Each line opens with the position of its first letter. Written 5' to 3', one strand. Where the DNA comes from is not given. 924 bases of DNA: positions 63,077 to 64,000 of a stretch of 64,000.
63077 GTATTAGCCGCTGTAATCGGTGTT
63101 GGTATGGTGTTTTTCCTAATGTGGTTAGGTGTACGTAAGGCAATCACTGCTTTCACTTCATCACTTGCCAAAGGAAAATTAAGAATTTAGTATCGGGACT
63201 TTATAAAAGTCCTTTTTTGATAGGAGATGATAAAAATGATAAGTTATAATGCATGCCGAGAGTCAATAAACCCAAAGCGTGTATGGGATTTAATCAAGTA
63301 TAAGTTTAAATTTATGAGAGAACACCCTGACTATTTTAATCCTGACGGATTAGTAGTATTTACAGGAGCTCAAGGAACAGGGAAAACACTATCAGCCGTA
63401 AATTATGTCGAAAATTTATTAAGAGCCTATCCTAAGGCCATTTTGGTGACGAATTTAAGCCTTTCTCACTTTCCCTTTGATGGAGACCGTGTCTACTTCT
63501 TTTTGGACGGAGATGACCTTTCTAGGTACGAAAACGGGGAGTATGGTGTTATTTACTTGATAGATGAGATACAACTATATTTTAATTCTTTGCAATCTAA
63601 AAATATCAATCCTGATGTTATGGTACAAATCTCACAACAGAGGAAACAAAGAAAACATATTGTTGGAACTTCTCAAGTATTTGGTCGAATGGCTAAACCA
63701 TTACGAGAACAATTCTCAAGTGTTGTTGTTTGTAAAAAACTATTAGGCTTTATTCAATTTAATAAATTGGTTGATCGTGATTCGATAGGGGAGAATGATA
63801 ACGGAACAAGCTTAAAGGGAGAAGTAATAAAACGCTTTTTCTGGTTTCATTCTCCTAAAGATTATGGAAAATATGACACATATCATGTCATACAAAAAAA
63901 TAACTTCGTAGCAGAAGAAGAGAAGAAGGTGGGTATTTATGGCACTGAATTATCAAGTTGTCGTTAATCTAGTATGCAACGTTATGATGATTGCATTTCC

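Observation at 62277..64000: Filamentous-phage (inovirus)-like module in a Gram-positive spore former, cut by the window edge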

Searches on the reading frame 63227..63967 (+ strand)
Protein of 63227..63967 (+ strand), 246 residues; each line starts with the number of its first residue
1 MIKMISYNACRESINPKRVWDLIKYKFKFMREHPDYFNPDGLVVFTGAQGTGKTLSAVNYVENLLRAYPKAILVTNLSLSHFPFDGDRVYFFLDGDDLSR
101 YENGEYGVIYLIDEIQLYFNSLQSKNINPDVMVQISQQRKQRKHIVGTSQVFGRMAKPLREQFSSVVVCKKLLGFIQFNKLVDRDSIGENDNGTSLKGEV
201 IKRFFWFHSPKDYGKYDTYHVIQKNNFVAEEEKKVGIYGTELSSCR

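Call 3: search_protein_families(library=pfam, proteins=[window:63227-63967:+], max_evalue=1)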
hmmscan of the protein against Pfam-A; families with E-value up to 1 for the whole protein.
window:63227-63967:+ (246 aa): 7 families
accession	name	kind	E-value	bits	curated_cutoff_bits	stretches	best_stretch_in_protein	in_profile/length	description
PF05707.18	Zot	-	1.5e-05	25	20.3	1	43-179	3-157/197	Zonular occludens toxin (Zot)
PF13401.12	AAA_22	-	0.0013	19.5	27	1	40-75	5-40/130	AAA domain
PF13173.12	AAA_14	-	0.0035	17.8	27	1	42-118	4-74/129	AAA domain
PF04851.21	ResIII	-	0.02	15.3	22.5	1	41-103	24-70/164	Type III restriction enzyme, res subunit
PF20720.3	nSTAND3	-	0.13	12.4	27.2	1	35-68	12-45/155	Novel STAND NTPase 3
PF00004.35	AAA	-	0.14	13.1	21.2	1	43-166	1-126/131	ATPase family associated with various cellular activities (AAA)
PF13481.12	AAA_25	-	0.28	11.2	27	1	35-61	28-54/195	AAA domain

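Call 4: search_protein_families(library=phrogs, proteins=[window:63227-63967:+], max_evalue=1)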
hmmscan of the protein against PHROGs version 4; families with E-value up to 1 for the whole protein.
window:63227-63967:+ (246 aa): 5 families
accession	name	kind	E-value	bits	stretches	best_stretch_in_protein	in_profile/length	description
phrog_197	-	moron, auxiliary metabolic gene and host takeover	1.4e-08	35.6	1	44-221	30-213/486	Zot-like toxin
phrog_20922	-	head and packaging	8.4e-06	25.9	1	97-172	69-143/318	head morphogenesis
phrog_1675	-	head and packaging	0.0044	17.5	0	44-79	5-38/353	morphogenesis (protein I of M13)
phrog_249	-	moron, auxiliary metabolic gene and host takeover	0.25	11.6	1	42-121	129-208/380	porphyrin biosynthesis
phrog_6813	-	unknown function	0.26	10.4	1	54-102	38-85/907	-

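Call 7: search_dna_similar(query=window:63227-63967:+, collection=phages, mode=protein, max_evalue=0.001)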
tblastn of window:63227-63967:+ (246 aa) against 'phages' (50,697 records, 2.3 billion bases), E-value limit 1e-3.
Records with a match: 20; places in all: 21; records where one place covers at least 80% of the query: 14.
Best place of each record, by identity: <60% 20.
By first word of the organism name: bajarodino 11; Inovirus 8; Bacteriophage 1.
By host as written in the record: - 8; porcine 8; Peromyscus fraterculus 4.
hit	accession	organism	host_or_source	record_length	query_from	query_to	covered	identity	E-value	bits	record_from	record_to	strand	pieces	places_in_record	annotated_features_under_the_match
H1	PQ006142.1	bajarodino virus 41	Neotoma bryanti feces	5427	19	244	92%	51.8%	1e-63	219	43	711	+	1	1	Zonula occludens toxin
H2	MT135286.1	Inovirus sp.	porcine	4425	5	229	91%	50.0%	8e-66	226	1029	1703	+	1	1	ATPase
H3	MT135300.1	Inovirus sp.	porcine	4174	19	229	86%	51.2%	5e-63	218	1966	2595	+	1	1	ATPase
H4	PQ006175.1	bajarodino virus 11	Peromyscus fraterculus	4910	8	224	88%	48.2%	7e-58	203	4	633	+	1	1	Zonula occludens toxin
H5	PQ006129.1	bajarodino virus 50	Neotoma bryanti feces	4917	8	224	88%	48.2%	2e-57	202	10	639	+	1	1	Zonula occludens toxin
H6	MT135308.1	Inovirus sp.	porcine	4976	25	226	82%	51.7%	5e-58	203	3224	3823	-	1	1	ATPase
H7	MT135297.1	Inovirus sp.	porcine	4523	19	226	85%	50.0%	3e-58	204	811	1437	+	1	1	ATPase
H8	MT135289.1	Inovirus sp.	porcine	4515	19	226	85%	50.0%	3e-58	204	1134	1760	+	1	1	ATPase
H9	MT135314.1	Inovirus sp.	porcine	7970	19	226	85%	50.0%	5e-58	203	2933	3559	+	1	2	none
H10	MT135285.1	Inovirus sp.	porcine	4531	25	226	82%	51.2%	4e-58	204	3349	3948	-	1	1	ATPase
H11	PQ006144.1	bajarodino virus 39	Neotoma bryanti feces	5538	23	219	80%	50.5%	1e-57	202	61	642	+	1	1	Zonula occludens toxin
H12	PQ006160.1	bajarodino virus 35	Peromyscus fraterculus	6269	23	224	82%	48.3%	3e-53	190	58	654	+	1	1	Zonula occludens toxin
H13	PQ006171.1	bajarodino virus 23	Peromyscus fraterculus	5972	23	224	82%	48.3%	4e-53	189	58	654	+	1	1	Zonula occludens toxin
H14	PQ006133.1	bajarodino virus 8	Neotoma bryanti feces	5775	43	219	72%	48.9%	2e-45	167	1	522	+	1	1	Zonula occludens toxin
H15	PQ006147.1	bajarodino virus 8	Neotoma bryanti feces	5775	43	219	72%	48.9%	2e-45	167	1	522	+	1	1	Zonula occludens toxin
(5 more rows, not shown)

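Call 8: find_encoding_contigs(protein=window:63227-63967:+, flank=10000)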
Protein window:63227-63967:+ (246 aa): no gene with exactly this product is on record in the collection.

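Call 9: find_related_loci(query=window:63227-63967:+, collection=genome_contigs, flank=10000)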
Query window:63227-63967:+ (246 aa) in genome_contigs; peptide patterns used: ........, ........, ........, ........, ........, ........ (x = any residue, [..] = any of these).
97 stretches matched a pattern; 20 encode a relative of the query (tblastn E <= 1e-3); 20 distinct loci.
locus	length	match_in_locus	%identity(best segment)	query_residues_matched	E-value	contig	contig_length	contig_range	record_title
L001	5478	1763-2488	81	4-245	1e-138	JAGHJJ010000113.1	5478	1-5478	MAG: Bacilli bacterium isolate MAG.7 k127_1694389, whole genome shotgun sequence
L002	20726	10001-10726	81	4-245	2e-137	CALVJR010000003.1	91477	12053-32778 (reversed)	MAG: uncultured Bacilli bacterium isolate BRZ_BH__bin66 genome assembly, contig: BRZ_BH__NODE_297_length_91477_cov_13.53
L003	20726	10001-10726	81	4-245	2e-136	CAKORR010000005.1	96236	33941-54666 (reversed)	MAG: uncultured Bacilli bacterium isolate REFINED_METABAT215_TOP10_CONTIGS_1500_ASSEMBLY_K77_MERGED__Hadza_MoBio_hadza-A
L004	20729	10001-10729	79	3-245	4e-134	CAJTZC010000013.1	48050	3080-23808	MAG TPA_asm: uncultured Bacilli bacterium isolate MGBC119269 genome assembly, contig: MGBC119269.13, whole genome shotgu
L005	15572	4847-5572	79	4-245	2e-130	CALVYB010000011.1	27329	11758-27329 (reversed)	MAG: uncultured Bacilli bacterium isolate BRZ_LS__bin9 genome assembly, contig: BRZ_LS__NODE_1043_length_27329_cov_14.23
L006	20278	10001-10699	59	9-240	6e-86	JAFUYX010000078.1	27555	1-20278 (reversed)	MAG: Bacilli bacterium isolate RGIG4952 Roe_deer_Rumen-3__c315432, whole genome shotgun sequence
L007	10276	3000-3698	58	9-240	2e-84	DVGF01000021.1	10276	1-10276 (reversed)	MAG TPA_asm: Candidatus Ventrenecus stercoripullorum isolate CHK197-17881 CHK197__C79294_L10276_ERR3414592, whole genome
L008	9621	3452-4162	57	9-244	2e-84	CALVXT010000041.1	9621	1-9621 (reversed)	MAG: uncultured Bacilli bacterium isolate BRZ_EG__bin5 genome assembly, contig: BRZ_EG__NODE_10096_length_9621_cov_4.374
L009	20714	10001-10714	57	5-241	2e-84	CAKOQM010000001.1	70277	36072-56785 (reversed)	MAG: uncultured Bacilli bacterium isolate REFINED_METABAT215_TOP10_CONTIGS_1500_ASSEMBLY_K77_MERGED__Hadza_MoBio_hadza-E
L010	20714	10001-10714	56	5-241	7e-84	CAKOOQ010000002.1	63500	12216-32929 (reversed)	MAG: uncultured Bacilli bacterium isolate REFINED_METABAT215_TOP10_CONTIGS_1500_ASSEMBLY_K77_MERGED__Hadza_MoBio_hadza-I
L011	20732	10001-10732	56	3-244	3e-83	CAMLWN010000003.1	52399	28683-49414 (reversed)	MAG: uncultured Tenericutes bacterium isolate ERR4303163_bin.31_MetaWRAP_v1.1_MAG genome assembly, contig: NODE_538_leng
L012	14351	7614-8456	48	4-245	8e-81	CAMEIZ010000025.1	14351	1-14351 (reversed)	MAG: uncultured Traorella sp. isolate SRR15057922_bin.37_metaWRAP_v1.3_MAG genome assembly, contig: ERZ10407413.1825, wh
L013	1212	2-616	61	36-239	9e-84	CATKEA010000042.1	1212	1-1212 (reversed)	MAG: uncultured Bacilli bacterium isolate iMGMC-980_1678881718 genome assembly, contig: MegahitA5_974475, whole genome s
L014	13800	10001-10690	55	4-232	2e-77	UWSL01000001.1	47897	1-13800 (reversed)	uncultured Tenericutes bacterium isolate UMGS1573 genome assembly, contig: NODE_13_length_47897_cov_3.413507, whole geno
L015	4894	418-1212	48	4-244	1e-77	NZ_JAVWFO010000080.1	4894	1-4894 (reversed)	MAG: Anaerorhabdus sp. isolate CGS1Y1-bin47 NODE_15867_length_4894_cov_24.797272, whole genome shotgun sequence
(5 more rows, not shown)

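Call 21: find_encoding_contigs(protein=window:63236-63967:+, flank=10000)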
Protein window:63236-63967:+ (243 aa): 22 contigs read that carry it; 6 places shown.
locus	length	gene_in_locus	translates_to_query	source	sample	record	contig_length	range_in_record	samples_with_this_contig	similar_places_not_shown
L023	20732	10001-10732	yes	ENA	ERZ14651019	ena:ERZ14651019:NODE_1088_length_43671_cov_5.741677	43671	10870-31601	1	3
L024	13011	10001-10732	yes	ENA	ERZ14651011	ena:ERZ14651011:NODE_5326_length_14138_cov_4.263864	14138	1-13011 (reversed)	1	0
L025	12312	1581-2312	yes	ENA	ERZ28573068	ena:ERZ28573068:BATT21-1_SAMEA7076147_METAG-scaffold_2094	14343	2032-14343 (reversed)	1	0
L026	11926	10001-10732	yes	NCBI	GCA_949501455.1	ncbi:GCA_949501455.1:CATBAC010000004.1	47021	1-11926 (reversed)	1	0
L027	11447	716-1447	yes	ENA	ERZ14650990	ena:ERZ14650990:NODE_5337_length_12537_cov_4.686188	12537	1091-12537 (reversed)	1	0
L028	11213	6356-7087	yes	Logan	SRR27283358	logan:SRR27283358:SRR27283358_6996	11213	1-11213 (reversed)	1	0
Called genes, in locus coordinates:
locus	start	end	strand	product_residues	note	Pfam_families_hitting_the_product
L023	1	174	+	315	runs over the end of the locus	PF06144:DNA_pol3_delta, PF21694:DNA_pol3_delta_C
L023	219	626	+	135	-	PF01029:NusB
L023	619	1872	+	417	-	PF13742:tRNA_anti_2, PF01336:tRNA_anti-codon, PF02601:Exonuc_VII_L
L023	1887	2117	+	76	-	PF02609:Exonuc_VII_S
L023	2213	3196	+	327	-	PF13180:PDZ_2, PF17820:PDZ_6 (weak), PF05580:Peptidase_S55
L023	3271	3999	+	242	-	PF20730:YetF_N (weak), PF04239:DUF421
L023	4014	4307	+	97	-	-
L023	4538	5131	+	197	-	PF01944:SpoIIM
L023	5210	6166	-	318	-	-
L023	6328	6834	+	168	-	-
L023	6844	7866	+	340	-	PF00764:Arginosuc_synth (weak), PF03054:tRNA_Me_trans, PF06508:QueC (weak), PF20259:tRNA_Me_trans_M, PF20258:tRNA_Me_trans_C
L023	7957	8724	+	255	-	PF02796:HTH_7 (faint)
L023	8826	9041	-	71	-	PF01381:HTH_3, PF12844:HTH_19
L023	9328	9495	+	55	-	-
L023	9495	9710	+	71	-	-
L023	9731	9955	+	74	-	-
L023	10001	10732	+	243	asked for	PF05707:Zot (faint)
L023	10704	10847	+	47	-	-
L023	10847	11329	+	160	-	-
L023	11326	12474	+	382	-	-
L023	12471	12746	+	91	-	-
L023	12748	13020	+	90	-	-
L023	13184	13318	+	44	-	-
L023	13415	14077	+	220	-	PF01719:Rep_OBD, PF21861:RepB_C (weak)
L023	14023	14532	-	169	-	PF23343:REP_ORF2-G2P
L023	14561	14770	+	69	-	PF07561:DUF1540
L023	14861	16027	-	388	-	PF01676:Metalloenzyme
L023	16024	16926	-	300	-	PF02899:Phage_int_SAM_1, PF13495:Phage_int_SAM_4 (weak), PF00589:Phage_integrase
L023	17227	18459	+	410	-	PF05496:RuvB_N, PF00004:AAA, PF16193:AAA_assoc_2, PF12002:MgsA_C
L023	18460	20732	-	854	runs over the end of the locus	PF01624:MutS_I, PF05188:MutS_II, PF05192:MutS_III, PF05190:MutS_IV, PF00488:MutS_V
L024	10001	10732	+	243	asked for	PF05707:Zot (faint)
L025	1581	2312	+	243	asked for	PF05707:Zot (faint)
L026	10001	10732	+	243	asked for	PF05707:Zot (faint)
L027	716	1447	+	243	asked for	PF05707:Zot (faint)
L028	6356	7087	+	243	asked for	PF05707:Zot (faint)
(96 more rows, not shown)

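Call 31: search_protein_families(library=phrogs, proteins=[L023:10704-10847:+, L023:10847-11329:+, L023:11326-12474:+, L023:12471-12746:+, L023:12748-13020:+, L023:13184-13318:+, L023:13415-14077:+, L023:14023-14532:-, L023:14561-14770:+], max_evalue=0.1)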
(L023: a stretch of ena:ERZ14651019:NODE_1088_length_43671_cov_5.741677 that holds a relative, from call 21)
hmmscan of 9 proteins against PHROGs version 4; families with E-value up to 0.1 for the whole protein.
L023:10704-10847:+ (47 aa): 0 families

L023:10847-11329:+ (160 aa): 0 families

L023:11326-12474:+ (382 aa): 1 family
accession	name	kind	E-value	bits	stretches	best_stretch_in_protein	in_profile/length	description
phrog_4687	-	unknown function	0.059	14.4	1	133-185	130-180/184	-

L023:12471-12746:+ (91 aa): 0 families

L023:12748-13020:+ (90 aa): 0 families

L023:13184-13318:+ (44 aa): 1 family
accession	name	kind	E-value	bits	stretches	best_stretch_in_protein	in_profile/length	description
phrog_5851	-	unknown function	0.052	14.5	1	1-42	1-41/64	-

L023:13415-14077:+ (220 aa): 0 families

L023:14023-14532:- (169 aa): 2 families
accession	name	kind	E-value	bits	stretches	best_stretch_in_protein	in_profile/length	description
phrog_3419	-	DNA, RNA and nucleotide metabolism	6.9e-06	26.8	1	32-136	123-218/289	rolling circle DNA replication initiation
phrog_713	-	DNA, RNA and nucleotide metabolism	0.035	13.9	1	42-106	162-224/432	DNA replication initiation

L023:14561-14770:+ (69 aa): 0 families

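Call 32: search_protein_families(library=pfam, proteins=[L023:10704-10847:+, L023:10847-11329:+, L023:11326-12474:+, L023:12471-12746:+, L023:12748-13020:+, L023:13184-13318:+, L023:13415-14077:+, L023:14023-14532:-, L023:16024-16926:-], max_evalue=0.1)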
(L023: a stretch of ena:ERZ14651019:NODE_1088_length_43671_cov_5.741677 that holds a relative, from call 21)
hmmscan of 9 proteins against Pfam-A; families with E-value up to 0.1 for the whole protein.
L023:10704-10847:+ (47 aa): 1 family
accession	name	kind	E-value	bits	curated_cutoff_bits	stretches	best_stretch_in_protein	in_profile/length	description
PF14358.11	DUF4405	-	0.051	14.5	26.7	1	21-41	4-25/66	Domain of unknown function (DUF4405)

L023:10847-11329:+ (160 aa): 0 families

L023:11326-12474:+ (382 aa): 1 family
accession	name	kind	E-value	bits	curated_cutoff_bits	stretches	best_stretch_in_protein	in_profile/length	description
PF24073.1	DUF7365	-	0.045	14.3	27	1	208-256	49-97/101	Coiled-coil region of unknown function (DUF7365)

L023:12471-12746:+ (91 aa): 1 family
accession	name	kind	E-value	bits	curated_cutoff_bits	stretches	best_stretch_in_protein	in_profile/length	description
PF06540.16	GMAP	-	0.035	14.7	25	1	2-32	25-55/61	Galanin message associated peptide (GMAP)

L023:12748-13020:+ (90 aa): 0 families

L023:13184-13318:+ (44 aa): 0 families

L023:13415-14077:+ (220 aa): 3 families
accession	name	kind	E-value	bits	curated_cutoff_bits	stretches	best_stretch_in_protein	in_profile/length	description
PF01719.23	Rep_OBD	-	2.7e-39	134.5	24.6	1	4-117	5-119/121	Plasmid replication protein, origin binding domain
PF21861.2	RepB_C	-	7.2e-06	26.3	27.3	1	131-183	6-58/58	Replication protein RepB, C-terminal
PF09101.17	Exotox-A_bind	-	0.073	12.8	20.5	1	100-176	102-175/274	Exotoxin A binding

L023:14023-14532:- (169 aa): 2 families
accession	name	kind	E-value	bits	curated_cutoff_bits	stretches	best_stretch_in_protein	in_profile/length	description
PF23343.2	REP_ORF2-G2P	-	4.5e-11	43.3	27.8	1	28-130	16-98/99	Replication-associated protein ORF2/G2P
PF20199.4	RepSA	-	0.0087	15.7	34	1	114-145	292-323/438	Replication initiator protein, pSAM2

L023:16024-16926:- (300 aa): 5 families
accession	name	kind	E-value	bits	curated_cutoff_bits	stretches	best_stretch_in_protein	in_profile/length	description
PF00589.27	Phage_integrase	-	1.2e-48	165.6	27.1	1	110-278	3-170/172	Phage integrase family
PF02899.23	Phage_int_SAM_1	-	1.9e-18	67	22.3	1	5-84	1-80/83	Phage integrase, N-terminal SAM-like domain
PF13495.12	Phage_int_SAM_4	-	6e-08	33.4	27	1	6-87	3-82/85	Phage integrase, N-terminal SAM-like domain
PF13102.12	Phage_int_SAM_5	-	0.0035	18.1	22.3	1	11-93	9-92/98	Phage integrase SAM-like domain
PF18534.6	HBD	-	0.022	15.4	32.9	1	52-98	7-54/84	Helical bundle domain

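Call 47: find_related_loci(query=window:63236-63967:+, collection=viral_contigs, flank=7000)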
Query window:63236-63967:+ (243 aa) in viral_contigs; peptide patterns used: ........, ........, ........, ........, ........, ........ (x = any residue, [..] = any of these).
9 stretches matched a pattern; 2 encode a relative of the query (tblastn E <= 1e-3); 2 distinct loci.
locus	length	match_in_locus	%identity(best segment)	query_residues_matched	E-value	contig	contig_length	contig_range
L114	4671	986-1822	52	1-241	2e-86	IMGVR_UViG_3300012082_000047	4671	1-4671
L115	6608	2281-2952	55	1-224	4e-81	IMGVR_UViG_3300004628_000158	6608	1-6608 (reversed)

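Call 65: find_related_loci(query=A4, collection=viral_contigs, flank=6000)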
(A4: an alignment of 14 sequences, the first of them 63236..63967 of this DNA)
Query A4 (243 aa) in viral_contigs; peptide patterns used: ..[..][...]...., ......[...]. (x = any residue, [..] = any of these).
74 stretches matched a pattern; 42 encode a relative of the query (tblastn E <= 1e-3); 42 distinct loci.
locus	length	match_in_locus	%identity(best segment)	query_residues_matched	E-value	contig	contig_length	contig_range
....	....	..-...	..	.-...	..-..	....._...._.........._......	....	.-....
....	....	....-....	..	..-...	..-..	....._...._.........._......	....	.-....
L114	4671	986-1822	52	1-241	5e-85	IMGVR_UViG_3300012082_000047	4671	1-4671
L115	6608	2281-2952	55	1-224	9e-80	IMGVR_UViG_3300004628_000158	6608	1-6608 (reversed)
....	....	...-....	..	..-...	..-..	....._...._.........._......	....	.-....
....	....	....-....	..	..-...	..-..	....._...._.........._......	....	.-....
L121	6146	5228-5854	53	10-221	4e-68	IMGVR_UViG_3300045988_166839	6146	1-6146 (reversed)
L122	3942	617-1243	52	10-221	2e-67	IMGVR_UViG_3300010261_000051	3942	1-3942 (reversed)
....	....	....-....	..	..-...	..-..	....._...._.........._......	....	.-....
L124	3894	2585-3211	53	10-221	3e-67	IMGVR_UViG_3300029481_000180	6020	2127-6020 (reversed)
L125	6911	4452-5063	51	10-216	9e-67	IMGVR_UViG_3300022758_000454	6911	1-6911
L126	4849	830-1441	54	10-216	8e-67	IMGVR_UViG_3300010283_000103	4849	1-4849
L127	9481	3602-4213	51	10-216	5e-66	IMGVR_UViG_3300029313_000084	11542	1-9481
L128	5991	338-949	53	10-216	7e-66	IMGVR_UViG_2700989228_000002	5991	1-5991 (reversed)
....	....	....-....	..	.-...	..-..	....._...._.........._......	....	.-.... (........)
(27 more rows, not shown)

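Call 81: search_protein_families(library=ncbifam, proteins=[L023:16024-16926:-, window:63236-63967:+, L023:13415-14077:+, L023:11326-12474:+], max_evalue=0.01)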
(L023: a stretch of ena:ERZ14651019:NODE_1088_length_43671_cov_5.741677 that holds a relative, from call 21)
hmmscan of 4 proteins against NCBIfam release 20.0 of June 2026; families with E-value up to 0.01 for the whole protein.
L023:16024-16926:- (300 aa): 13 families
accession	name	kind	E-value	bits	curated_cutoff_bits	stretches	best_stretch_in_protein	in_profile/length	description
TIGR02225.1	recomb_XerD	equivalog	5.2e-99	331.2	329.6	1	7-292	2-290/290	site-specific tyrosine recombinase XerD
NF001399.0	PRK00283.1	subfamily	2.2e-98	329.2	279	1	2-292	6-299/300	tyrosine recombinase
TIGR02224.1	recomb_XerC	equivalog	5.7e-89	298.4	335.15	1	7-294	2-295/295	tyrosine recombinase XerC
NF040815.2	recomb_XerA_Arch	equivalog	7.3e-66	222.4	220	1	7-285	2-263/263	site-specific tyrosine recombinase/integron integrase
NF002331.0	PRK01287.1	subfamily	1.9e-53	181.8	371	1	14-298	38-334/365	site-specific tyrosine recombinase XerC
TIGR02249.1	integrase_gron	subfamily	9.5e-43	146.7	265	2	214-279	238-303/315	integron integrase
NF003462.0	PRK05084.1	equivalog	2.9e-33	115.1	267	1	130-287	196-355/360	tyrosine recombinase XerS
NF011946.0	PRK15417.1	equivalog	5e-29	101.5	435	2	215-277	254-316/337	integron integrase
NF007370.0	PRK09870.1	subfamily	3.7e-22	79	221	1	110-277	13-180/200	tyrosine-type DNA invertase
NF007371.0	PRK09871.1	subfamily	4e-19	68.9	222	1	115-285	12-183/198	tyrosine-type DNA invertase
NF002685.0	PRK02436.1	equivalog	3.2e-14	53.4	178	1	1-271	1-241/245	site-specific tyrosine recombinase XerD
NF040693.1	recomb_GmtY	equivalog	5.6e-11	42.3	340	1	186-283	337-439/441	gamma-mobile-trio recombinase GmtY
NF041502.1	integrase_1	equivalog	6e-05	21.9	350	1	229-282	313-366/484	site-specific integrase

window:63236-63967:+ (243 aa): 1 family
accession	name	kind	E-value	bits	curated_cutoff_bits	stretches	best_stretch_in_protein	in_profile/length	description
TIGR02655.1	circ_KaiC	equivalog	0.0091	14.7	546.25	0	34-71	260-297/484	circadian clock protein KaiC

L023:13415-14077:+ (220 aa): 0 families

L023:11326-12474:+ (382 aa): 0 families
